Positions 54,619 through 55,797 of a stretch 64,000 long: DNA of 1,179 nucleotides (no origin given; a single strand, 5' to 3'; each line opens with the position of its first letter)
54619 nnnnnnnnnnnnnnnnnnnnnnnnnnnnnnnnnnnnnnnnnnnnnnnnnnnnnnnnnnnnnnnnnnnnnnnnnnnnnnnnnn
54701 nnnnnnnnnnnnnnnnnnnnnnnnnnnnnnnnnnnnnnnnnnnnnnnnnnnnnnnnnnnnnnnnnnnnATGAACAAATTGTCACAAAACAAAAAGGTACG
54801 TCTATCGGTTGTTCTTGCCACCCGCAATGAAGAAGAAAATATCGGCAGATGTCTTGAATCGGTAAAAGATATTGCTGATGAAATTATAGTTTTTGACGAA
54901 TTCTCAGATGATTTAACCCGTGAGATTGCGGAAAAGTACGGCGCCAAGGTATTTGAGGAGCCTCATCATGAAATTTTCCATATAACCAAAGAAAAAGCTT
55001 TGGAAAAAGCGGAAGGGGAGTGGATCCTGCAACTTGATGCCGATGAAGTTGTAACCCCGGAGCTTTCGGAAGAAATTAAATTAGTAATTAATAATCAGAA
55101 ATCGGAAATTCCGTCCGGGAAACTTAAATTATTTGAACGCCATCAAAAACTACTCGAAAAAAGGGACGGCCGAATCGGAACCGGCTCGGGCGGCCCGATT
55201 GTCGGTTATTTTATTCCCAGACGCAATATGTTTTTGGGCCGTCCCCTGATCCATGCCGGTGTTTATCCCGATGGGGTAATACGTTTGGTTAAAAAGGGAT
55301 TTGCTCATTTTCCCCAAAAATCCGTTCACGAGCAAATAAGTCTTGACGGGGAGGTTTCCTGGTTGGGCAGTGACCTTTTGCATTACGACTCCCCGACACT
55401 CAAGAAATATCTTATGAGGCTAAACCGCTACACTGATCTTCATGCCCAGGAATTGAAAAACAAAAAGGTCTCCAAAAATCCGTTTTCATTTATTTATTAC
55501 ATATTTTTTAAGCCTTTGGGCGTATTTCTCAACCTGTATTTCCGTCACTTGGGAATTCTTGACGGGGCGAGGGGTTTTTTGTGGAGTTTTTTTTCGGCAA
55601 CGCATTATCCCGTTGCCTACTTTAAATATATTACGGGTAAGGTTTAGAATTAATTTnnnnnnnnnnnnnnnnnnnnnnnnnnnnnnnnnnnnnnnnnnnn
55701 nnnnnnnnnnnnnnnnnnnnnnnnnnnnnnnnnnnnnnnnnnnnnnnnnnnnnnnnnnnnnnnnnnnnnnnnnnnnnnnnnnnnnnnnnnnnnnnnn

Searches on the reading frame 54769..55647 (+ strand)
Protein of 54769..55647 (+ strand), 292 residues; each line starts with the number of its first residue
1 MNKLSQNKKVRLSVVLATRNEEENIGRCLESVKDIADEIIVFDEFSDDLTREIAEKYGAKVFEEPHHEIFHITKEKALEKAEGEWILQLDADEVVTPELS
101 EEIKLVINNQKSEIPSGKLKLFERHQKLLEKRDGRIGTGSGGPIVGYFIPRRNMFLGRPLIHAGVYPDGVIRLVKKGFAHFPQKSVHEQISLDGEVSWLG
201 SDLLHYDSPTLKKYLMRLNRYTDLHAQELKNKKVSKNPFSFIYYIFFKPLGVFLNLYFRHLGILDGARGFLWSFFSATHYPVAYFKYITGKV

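Call 35: search_protein_families(library=ncbifam, proteins=[window:54769-55647:+], max_evalue=0.01)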
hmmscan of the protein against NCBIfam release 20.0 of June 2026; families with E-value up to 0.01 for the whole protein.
window:54769-55647:+ (292 aa): 12 families
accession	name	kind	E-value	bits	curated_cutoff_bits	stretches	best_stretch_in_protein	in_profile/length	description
TIGR04195.1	S_glycosyl_SunS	equivalog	8.2e-12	44.7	350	1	16-101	63-149/421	SunS family peptide S-glycosyltransferase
TIGR04283.1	glyco_like_mftF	equivalog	1.9e-10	40.7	182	1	12-114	1-104/221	TIGR04283 family arsenosugar biosynthesis glycosyltransferase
NF010496.0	PRK13915.1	equivalog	6e-09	35.4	262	1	7-64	28-91/307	glucosyl-3-phosphoglycerate synthase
TIGR04182.1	glyco_TIGR04182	equivalog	8.5e-07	28.6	325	1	13-102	3-92/293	S-layer glycoprotein N-glycosyltransferase AglJ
NF007482.0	PRK10073.1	equivalog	1.2e-06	27.8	423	1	6-105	2-108/334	glycosyltransferase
NF041391.1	DPhHxTase_Halo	equivalog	1.5e-06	27.4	375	1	17-109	2-95/213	dolichyl-phosphate hexose transferase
NF047683.1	TeichurnBiosyTuaG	equivalog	0.00012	21.8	400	1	7-109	3-114/252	teichuronic acid biosynthesis protein TuaG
NF041875.1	EPS_EpsD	equivalog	0.00065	19.2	370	1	12-103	1-100/325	exopolysaccharide biosynthesis glycosyltransferase EpsD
NF038302.1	EPS_HpsE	equivalog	0.00083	18.4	300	1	11-97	2-101/307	hormogonium polysaccharide biosynthesis glycosyltransferase HpsE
NF050050.1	ProtGlycPglI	equivalog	0.0025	17.2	500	1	11-98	3-99/306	GalNAc(5)-diNAcBac-PP-undecaprenol beta-1,3-glucosyltransferase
NF045692.1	OglycostaseCruG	equivalog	0.0059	15.6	600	0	10-59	41-93/386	2'-O-glycosyltransferase CruG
NF053739.1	GlytfEpsEBac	equivalog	0.01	14.9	450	0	12-104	3-105/265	glycosyltransferase EpsE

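Call 60: search_protein_families(library=pfam, proteins=[window:54769-55647:+], max_evalue=0.001)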
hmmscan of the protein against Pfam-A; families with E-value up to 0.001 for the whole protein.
window:54769-55647:+ (292 aa): 2 families
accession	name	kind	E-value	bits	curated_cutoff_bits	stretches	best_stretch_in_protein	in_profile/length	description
PF00535.33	Glycos_transf_2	-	7.7e-19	68.7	23.3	1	13-108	1-104/168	Glycosyl transferase family 2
PF13704.12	Glyco_tranf_2_4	-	3.4e-06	27.9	27.5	1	19-98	1-87/98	Glycosyl transferase family 2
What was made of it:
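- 54769..55647 (+): GT2 glycosyltransferase immediately after the trio. It is conserved at this position in relatives. PF00535 68.7 bits (call 60).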

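Call 84: search_solved_structures(query=window:54769-55647:+, max_evalue=0.001, show_alignments=0)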
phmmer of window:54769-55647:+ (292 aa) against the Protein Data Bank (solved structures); distinct sequences matched with E-value up to 0.001: 10.
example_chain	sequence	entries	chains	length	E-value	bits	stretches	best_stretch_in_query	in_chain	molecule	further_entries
22ao_A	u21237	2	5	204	2.2e-14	56.7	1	12-111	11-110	GmaR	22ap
7msk_A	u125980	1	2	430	3.4e-08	36.4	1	16-96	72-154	Glyco_trans_2-like domain-containing protein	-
7msp_A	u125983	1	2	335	2.6e-07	33.6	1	16-102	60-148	SPbeta prophage-derived glycosyltransferase SunS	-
7msn_A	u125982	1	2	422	3.7e-07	33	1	16-102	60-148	SPbeta prophage-derived glycosyltransferase SunS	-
9omm_A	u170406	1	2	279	9.7e-06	28.4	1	12-104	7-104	Glycosyltransferase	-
9omh_A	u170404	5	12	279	9.7e-06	28.4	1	12-104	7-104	Glycosyltransferase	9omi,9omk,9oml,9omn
6p61_A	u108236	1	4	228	1.1e-05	28.2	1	8-137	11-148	Glycosyltransferase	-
9omj_A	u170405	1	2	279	1.1e-05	28.2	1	12-104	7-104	Glycosyltransferase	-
5tze_C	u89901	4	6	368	0.00056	22.6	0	11-118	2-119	Glycosyl transferase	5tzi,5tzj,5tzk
5mlz_A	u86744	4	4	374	0.00094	21.9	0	9-133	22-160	Dolichol monophosphate mannose synthase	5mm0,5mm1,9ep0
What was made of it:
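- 54769..55647 (+): Its nearest solved relatives are GmaR and SunS, with dolichol-phosphate-mannose synthase only marginal, so a donor-synthase role is not established (call 84).
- On Three-component extracytoplasmic glycosylation system: The GT2 at 54769 resembles GmaR/SunS more than dolichol-phosphate-mannose synthase (call 84).
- The nearby GT2 at 54769 does not look like a polyprenyl-phosphate sugar synthase (call 84).
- Tried and rejected: This is not supported (call 84).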
